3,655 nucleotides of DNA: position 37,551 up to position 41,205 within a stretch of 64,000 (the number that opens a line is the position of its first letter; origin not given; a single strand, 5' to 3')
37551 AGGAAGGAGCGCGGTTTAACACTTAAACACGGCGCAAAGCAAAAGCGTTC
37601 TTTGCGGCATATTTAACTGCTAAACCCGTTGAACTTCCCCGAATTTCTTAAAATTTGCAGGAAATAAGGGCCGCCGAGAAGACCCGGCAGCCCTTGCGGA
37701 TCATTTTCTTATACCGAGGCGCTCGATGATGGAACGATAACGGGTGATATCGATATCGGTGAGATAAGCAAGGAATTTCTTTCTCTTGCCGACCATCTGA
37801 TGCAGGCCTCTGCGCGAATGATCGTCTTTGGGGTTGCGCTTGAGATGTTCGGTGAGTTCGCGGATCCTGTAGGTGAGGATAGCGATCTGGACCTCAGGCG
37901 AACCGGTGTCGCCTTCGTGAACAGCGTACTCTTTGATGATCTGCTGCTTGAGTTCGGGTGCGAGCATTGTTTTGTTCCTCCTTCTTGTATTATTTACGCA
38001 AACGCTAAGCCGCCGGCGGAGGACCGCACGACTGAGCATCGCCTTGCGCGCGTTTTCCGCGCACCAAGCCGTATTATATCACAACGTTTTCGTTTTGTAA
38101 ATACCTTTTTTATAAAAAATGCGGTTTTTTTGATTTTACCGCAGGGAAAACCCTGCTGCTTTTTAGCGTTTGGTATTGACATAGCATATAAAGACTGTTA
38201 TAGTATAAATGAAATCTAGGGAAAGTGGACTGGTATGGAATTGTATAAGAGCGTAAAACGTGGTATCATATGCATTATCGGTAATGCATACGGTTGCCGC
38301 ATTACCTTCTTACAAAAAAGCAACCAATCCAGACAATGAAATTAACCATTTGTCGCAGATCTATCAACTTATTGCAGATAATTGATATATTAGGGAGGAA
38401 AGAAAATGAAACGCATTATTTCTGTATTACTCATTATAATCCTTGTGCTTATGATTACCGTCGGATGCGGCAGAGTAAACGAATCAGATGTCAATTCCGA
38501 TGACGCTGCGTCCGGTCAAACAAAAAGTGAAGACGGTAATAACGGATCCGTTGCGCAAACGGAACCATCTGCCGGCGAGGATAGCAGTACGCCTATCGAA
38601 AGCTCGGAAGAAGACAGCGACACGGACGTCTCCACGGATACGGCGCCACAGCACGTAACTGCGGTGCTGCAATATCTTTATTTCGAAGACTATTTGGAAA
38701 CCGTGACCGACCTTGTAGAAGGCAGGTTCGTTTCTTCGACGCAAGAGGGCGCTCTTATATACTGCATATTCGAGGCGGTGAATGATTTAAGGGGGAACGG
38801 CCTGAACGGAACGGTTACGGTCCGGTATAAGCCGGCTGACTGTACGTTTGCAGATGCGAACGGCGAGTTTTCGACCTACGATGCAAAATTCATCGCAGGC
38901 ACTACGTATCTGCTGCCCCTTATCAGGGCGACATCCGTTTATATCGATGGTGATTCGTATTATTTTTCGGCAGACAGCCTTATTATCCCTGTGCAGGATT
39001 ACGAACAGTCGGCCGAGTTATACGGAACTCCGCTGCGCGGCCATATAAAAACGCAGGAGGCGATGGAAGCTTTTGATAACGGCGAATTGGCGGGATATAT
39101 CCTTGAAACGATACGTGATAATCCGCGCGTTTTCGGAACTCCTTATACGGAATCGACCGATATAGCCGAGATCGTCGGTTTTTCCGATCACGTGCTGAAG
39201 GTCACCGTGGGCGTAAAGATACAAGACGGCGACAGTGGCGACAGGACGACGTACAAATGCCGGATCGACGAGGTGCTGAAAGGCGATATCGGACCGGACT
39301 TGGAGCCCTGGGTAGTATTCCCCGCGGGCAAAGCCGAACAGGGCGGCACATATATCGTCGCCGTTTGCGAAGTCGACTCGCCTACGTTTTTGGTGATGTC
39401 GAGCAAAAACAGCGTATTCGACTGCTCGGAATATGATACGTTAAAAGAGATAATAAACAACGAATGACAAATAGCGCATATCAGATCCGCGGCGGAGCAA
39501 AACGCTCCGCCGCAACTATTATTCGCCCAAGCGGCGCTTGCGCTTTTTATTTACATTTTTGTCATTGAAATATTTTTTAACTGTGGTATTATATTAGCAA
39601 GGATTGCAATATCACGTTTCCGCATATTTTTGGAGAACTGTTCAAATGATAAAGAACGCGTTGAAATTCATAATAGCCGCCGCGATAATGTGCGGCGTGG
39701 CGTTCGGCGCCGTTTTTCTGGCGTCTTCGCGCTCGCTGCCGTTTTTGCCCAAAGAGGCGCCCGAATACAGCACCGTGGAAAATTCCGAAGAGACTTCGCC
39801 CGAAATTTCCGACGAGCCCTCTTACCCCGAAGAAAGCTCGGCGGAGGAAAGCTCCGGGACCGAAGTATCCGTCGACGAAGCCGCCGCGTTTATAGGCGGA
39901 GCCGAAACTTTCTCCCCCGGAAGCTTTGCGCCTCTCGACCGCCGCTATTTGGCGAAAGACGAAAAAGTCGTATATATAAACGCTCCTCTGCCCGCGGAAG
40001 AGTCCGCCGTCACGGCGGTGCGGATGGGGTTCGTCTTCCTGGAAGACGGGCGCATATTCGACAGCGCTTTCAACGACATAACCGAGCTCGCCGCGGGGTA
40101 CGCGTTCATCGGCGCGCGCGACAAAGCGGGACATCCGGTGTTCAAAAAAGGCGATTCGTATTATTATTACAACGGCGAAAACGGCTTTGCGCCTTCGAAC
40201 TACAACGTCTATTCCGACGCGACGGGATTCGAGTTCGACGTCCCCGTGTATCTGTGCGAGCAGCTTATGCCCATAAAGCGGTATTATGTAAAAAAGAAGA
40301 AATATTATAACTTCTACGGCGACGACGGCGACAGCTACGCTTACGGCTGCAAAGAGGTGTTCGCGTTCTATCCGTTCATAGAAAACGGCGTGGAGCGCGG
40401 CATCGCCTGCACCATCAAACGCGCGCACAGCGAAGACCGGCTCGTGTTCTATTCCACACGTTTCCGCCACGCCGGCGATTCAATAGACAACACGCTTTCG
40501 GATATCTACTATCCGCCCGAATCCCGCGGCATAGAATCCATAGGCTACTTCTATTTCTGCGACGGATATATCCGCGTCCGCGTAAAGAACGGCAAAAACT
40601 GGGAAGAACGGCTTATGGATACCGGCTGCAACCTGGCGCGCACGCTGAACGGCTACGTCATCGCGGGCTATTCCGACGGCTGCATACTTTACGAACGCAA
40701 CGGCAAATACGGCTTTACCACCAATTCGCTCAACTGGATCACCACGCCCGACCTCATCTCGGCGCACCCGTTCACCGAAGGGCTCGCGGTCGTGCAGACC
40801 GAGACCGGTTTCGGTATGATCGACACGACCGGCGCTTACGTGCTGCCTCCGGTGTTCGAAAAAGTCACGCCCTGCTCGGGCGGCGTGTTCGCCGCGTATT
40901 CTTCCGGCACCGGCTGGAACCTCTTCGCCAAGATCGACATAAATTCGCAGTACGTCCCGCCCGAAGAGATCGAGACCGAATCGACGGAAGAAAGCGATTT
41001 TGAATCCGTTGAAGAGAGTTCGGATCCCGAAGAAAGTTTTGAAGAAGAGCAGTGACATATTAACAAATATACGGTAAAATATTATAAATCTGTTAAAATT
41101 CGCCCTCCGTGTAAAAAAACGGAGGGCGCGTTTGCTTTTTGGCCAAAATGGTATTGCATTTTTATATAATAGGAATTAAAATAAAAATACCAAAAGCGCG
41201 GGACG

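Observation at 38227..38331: Near-identical 105-nt imperfect-palindrome element inside the 5' leaders of unrelated lipoprotein genes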

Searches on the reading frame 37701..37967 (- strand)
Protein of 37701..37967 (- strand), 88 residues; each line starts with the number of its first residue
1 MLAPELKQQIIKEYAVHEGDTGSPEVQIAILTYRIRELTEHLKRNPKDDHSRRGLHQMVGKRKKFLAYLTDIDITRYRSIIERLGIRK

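Call 64: find_encoding_contigs(protein=window:37701-37967:-, flank=3000, max_places=10)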
Protein window:37701-37967:- (88 aa): 21 contigs read that carry it; 10 places shown.
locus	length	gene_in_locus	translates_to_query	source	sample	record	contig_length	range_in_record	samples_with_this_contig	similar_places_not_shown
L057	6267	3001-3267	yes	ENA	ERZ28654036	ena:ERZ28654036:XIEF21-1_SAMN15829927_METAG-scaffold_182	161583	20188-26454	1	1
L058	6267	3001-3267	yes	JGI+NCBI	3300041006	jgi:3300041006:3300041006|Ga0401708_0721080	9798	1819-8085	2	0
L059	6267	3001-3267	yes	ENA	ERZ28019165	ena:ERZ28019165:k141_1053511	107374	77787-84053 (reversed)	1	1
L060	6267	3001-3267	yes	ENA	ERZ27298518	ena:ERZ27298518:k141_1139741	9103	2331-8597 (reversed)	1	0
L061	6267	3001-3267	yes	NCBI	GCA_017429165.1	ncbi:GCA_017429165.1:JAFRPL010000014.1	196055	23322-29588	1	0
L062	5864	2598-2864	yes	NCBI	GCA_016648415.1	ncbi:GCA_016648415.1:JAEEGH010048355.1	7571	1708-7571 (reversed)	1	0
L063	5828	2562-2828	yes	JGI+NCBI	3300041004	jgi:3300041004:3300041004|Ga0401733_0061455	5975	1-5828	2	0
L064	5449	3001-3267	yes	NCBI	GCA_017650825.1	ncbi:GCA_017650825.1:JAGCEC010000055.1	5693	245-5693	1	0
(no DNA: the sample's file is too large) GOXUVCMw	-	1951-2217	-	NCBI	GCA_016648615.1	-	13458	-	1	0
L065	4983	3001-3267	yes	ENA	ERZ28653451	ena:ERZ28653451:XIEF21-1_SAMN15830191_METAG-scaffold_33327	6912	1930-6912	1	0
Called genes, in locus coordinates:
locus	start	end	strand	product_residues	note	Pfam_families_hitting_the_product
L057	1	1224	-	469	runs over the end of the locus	PF14903:WG_beta_rep (faint)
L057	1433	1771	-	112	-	-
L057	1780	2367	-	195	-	-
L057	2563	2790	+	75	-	PF13560:HTH_31 (weak), PF12844:HTH_19 (weak), PF01381:HTH_3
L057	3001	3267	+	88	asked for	PF00312:Ribosomal_S15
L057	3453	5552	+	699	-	PF01138:RNase_PH, PF03725:RNase_PH_C, PF03726:PNPase, PF01138:RNase_PH, PF00013:KH_1, PF00575:S1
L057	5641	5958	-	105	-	-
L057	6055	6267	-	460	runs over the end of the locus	PF00206:Lyase_1, PF14698:ASL_C2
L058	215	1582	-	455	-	PF14903:WG_beta_rep (faint)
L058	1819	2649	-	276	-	-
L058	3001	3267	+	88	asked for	PF00312:Ribosomal_S15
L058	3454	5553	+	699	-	PF01138:RNase_PH, PF03725:RNase_PH_C, PF03726:PNPase, PF01138:RNase_PH, PF00013:KH_1, PF00575:S1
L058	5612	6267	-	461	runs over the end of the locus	PF00206:Lyase_1, PF14698:ASL_C2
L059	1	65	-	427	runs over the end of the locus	PF00483:NTP_transferase, PF12804:NTP_transf_3 (weak), PF25084:LbH_EIF2B (weak), PF24894:Hexapep_GlmU, PF25087:GMPPB_C (weak)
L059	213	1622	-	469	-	PF14903:WG_beta_rep (faint)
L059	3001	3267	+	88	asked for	PF00312:Ribosomal_S15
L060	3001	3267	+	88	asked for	PF00312:Ribosomal_S15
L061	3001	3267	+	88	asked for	PF00312:Ribosomal_S15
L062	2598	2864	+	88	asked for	PF00312:Ribosomal_S15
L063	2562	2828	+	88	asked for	PF00312:Ribosomal_S15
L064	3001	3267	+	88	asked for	PF00312:Ribosomal_S15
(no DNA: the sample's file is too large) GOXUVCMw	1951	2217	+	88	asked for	PF00312:Ribosomal_S15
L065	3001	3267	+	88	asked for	PF00312:Ribosomal_S15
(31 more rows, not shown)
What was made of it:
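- The rpsO slot is hypervariable (call 64).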

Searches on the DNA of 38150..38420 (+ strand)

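Call 8: search_rna_families(source=window, start=38150, end=38420, threshold=evalue, max_evalue=10, show_alignments=3)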
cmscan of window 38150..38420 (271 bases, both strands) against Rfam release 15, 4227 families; matches with E-value up to 10: 2.
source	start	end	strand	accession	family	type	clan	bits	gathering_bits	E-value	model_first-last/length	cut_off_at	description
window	38377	38420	+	RF02956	DUF2693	Gene; sRNA;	-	13.2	81.3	2.4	1-44/165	3'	DUF2693 RNA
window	38301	38374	-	RF01929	bxd_1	Gene; lncRNA;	-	12.8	75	1.4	27-86/86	no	Bithoraxoid conserved region 1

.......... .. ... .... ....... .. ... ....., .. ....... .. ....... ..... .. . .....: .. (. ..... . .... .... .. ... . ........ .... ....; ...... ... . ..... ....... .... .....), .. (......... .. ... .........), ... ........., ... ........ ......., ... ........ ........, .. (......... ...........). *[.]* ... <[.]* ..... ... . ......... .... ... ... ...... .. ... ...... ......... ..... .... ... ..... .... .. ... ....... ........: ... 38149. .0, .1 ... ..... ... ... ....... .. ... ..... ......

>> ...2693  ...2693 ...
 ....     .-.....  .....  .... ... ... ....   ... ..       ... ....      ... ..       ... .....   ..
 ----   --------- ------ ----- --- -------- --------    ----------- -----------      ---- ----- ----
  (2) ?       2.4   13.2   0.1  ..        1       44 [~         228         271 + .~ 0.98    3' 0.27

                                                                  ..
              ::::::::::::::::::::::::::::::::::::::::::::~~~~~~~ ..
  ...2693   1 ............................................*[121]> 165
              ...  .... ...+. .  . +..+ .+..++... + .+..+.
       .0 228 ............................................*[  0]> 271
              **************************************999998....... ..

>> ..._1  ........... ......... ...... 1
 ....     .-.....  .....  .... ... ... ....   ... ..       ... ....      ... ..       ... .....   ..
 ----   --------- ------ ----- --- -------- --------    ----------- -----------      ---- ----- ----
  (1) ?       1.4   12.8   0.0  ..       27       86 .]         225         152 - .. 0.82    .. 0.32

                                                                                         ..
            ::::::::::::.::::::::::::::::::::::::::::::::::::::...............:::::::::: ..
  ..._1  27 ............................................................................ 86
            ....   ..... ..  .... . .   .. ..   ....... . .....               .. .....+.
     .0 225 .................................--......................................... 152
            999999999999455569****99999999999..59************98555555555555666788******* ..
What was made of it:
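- On Riboswitch or other curated cis-regulatory RNA (Rfam): The local E<=10 scan gives only two chance hits outside or partly overlapping the element (call 8).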

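Call 16: search_dna_similar(query=window:38227-38331:+, collection=plasmids, mode=distant, max_evalue=0.01)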
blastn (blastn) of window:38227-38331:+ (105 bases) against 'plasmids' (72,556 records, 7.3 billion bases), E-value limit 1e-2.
No match.

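Call 17: search_dna_similar(query=window:38227-38331:+, collection=phages, mode=distant, max_evalue=0.01)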
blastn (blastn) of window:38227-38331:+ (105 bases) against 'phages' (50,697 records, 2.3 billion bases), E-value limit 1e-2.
No match.
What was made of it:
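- Tried and rejected: blastn of the 105-mer against the plasmid and phage collections gave no match (calls 16, 17).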

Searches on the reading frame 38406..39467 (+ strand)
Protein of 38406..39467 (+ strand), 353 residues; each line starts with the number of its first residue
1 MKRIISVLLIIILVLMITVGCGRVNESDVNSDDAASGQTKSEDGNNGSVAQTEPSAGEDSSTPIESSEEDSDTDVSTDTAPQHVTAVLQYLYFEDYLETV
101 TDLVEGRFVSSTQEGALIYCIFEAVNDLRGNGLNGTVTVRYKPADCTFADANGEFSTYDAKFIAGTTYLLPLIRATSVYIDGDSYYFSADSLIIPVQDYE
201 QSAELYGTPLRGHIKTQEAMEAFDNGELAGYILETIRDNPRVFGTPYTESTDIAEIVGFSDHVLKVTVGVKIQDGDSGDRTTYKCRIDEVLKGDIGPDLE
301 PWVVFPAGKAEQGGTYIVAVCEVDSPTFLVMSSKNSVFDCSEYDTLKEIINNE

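Call 15: search_protein_families(library=pfam, proteins=[window:38406-39467:+], max_evalue=0.01)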
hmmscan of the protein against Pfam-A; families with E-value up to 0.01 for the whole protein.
window:38406-39467:+ (353 aa): 0 families

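Call 57: find_encoding_contigs(protein=window:38406-39467:+, flank=2500, max_places=8)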
Protein window:38406-39467:+ (353 aa): 3 contigs read that carry it; 3 places shown.
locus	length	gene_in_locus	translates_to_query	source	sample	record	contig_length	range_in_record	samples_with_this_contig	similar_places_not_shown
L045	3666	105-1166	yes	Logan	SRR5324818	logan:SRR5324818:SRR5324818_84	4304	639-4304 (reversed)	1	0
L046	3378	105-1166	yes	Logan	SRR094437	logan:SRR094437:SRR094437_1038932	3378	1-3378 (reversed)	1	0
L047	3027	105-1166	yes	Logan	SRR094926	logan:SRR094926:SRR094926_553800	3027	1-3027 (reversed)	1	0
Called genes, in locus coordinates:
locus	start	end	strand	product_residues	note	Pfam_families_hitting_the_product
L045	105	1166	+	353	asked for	-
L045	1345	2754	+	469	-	PF14903:WG_beta_rep (faint)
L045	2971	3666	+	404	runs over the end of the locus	PF00483:NTP_transferase, PF12804:NTP_transf_3 (weak), PF25084:LbH_EIF2B (weak), PF24894:Hexapep_GlmU, PF25087:GMPPB_C (weak)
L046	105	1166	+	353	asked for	-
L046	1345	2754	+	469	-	PF14903:WG_beta_rep (faint)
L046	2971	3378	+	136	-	?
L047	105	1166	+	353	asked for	-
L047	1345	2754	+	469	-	PF14903:WG_beta_rep (faint)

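Call 59: find_homologous_proteins(query=window:38406-39467:+, max_evalue=1e-10)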
Query window:38406-39467:+ (353 aa): 16 proteins with E <= 1e-10 among 1703 candidates.
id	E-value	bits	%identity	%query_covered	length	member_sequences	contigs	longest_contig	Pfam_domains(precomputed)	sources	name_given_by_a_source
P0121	7.0e-226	767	98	100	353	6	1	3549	-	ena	-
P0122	5.0e-105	370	63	80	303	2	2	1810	-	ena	-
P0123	4.0e-102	360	61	80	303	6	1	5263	-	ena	-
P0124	7.4e-82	293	51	79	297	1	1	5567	-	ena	-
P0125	1.4e-71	260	49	80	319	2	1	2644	-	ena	-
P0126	3.9e-71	258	50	76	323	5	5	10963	-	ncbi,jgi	jgi:hypothetical protein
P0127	3.5e-52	196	34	99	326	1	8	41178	-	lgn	-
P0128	7.4e-49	185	33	99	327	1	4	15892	-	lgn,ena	-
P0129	7.8e-49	185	37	82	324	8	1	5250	-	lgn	-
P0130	1.7e-48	184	37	82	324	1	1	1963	-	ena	-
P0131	2.1e-48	183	39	80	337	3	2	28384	-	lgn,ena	-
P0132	4.4e-48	182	36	83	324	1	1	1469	-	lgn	-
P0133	7.3e-48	182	36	83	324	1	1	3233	-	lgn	-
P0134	2.4e-47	180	35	86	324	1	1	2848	-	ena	-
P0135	9.3e-47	178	34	100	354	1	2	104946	-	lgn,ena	-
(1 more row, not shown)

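Call 60: find_encoding_contigs(protein=P0121, flank=2500, max_places=3)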
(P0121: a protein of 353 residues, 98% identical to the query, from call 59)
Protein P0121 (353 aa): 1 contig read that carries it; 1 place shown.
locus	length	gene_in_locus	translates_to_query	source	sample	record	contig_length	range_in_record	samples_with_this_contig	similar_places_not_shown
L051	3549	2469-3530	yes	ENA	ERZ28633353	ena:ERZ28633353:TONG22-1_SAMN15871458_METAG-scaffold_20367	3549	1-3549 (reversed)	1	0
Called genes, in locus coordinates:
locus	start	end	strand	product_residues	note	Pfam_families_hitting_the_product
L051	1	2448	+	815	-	?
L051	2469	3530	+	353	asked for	-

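Call 61: find_encoding_contigs(protein=P0123, flank=2500, max_places=3)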
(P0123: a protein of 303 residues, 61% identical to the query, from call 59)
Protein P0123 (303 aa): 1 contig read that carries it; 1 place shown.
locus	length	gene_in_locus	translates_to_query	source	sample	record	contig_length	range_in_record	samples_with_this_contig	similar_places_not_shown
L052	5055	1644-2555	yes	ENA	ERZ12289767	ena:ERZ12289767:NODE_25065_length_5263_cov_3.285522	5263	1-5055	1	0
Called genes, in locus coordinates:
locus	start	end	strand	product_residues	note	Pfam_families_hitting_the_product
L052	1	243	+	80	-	?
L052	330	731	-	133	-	PF11457:DUF3021 (weak)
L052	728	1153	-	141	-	-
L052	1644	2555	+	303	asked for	-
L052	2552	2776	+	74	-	-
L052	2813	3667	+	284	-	-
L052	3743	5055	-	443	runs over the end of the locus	PF00342:PGI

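Call 62: find_encoding_contigs(protein=P0126, flank=2500, max_places=5)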
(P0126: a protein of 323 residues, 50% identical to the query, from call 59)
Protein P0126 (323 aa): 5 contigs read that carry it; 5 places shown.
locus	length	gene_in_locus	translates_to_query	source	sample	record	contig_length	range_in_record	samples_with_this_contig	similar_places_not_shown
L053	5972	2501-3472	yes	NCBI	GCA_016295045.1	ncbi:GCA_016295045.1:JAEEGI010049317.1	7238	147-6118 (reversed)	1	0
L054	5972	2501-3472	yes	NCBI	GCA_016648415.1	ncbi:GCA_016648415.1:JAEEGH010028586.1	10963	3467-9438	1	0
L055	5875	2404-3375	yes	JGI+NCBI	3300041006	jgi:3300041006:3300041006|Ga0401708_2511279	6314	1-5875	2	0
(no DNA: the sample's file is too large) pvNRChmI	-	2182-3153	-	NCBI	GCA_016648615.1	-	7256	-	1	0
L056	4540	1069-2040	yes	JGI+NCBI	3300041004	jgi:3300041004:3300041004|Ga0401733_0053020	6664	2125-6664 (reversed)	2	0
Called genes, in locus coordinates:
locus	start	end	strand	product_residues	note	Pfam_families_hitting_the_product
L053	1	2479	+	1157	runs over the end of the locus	PF00413:Peptidase_M10 (faint), PF02368:Big_2 (weak), PF22359:Big-like (weak), PF02368:Big_2 (weak), PF14200:RicinB_lectin_2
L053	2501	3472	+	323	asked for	-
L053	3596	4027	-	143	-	PF19571:ACT_8, PF22629:ACT_AHAS_ss (faint), PF01842:ACT (weak)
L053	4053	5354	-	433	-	PF00501:AMP-binding, PF14535:AMP-binding_C_2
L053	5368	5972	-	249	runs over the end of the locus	?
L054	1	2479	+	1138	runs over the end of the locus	PF00413:Peptidase_M10 (faint), PF02368:Big_2 (weak), PF22359:Big-like (weak), PF02368:Big_2 (weak), PF14200:RicinB_lectin_2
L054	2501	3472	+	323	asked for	-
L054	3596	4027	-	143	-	PF19571:ACT_8, PF22629:ACT_AHAS_ss (faint), PF01842:ACT (weak)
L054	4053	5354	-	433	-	PF00501:AMP-binding, PF14535:AMP-binding_C_2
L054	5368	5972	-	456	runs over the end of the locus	PF00291:PALP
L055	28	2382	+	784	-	PF02368:Big_2 (weak), PF22359:Big-like (weak), PF02368:Big_2 (weak), PF14200:RicinB_lectin_2, PF00413:Peptidase_M10 (faint)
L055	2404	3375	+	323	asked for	-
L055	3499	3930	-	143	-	PF19571:ACT_8, PF22629:ACT_AHAS_ss (faint), PF01842:ACT (weak)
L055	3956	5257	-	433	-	PF00501:AMP-binding, PF14535:AMP-binding_C_2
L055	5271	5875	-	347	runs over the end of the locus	?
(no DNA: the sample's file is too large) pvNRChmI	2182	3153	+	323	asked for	-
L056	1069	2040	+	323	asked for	-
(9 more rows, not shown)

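Call 65: search_protein_families(library=pfam, proteins=[L051:1-2448:+], max_evalue=0.01)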
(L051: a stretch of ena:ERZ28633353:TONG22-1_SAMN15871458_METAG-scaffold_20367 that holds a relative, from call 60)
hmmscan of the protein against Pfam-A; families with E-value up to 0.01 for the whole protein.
L051:1-2448:+ (815 aa): 5 families
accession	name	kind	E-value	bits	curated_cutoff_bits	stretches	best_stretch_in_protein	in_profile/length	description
PF24517.2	CBM96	-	1.8e-09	38.1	26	1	293-387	3-96/164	Carbohydrate-binding module family 96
PF14200.12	RicinB_lectin_2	-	1e-08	36.2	25.6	1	471-548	11-86/89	Ricin-type beta-trefoil lectin domain-like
PF00413.30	Peptidase_M10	-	0.00021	21.6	24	1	763-809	109-158/159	Matrixin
PF25778.1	DUF7948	-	0.0004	20.9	27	1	139-264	70-195/214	Domain of unknown function (DUF7948)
PF13582.12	Reprolysin_3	-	0.0039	18.1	22.4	0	677-775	47-119/123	Metallo-peptidase family M12B Reprolysin-like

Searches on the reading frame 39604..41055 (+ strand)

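Call 15: search_protein_families(library=pfam, proteins=[window:39604-41055:+], max_evalue=0.01)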
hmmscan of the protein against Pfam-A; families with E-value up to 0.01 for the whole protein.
window:39604-41055:+ (483 aa): 1 family
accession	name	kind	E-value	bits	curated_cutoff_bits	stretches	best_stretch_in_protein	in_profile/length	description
PF14903.11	WG_beta_rep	-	4.4e-10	39.8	25.6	1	403-430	1-28/35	WG containing repeat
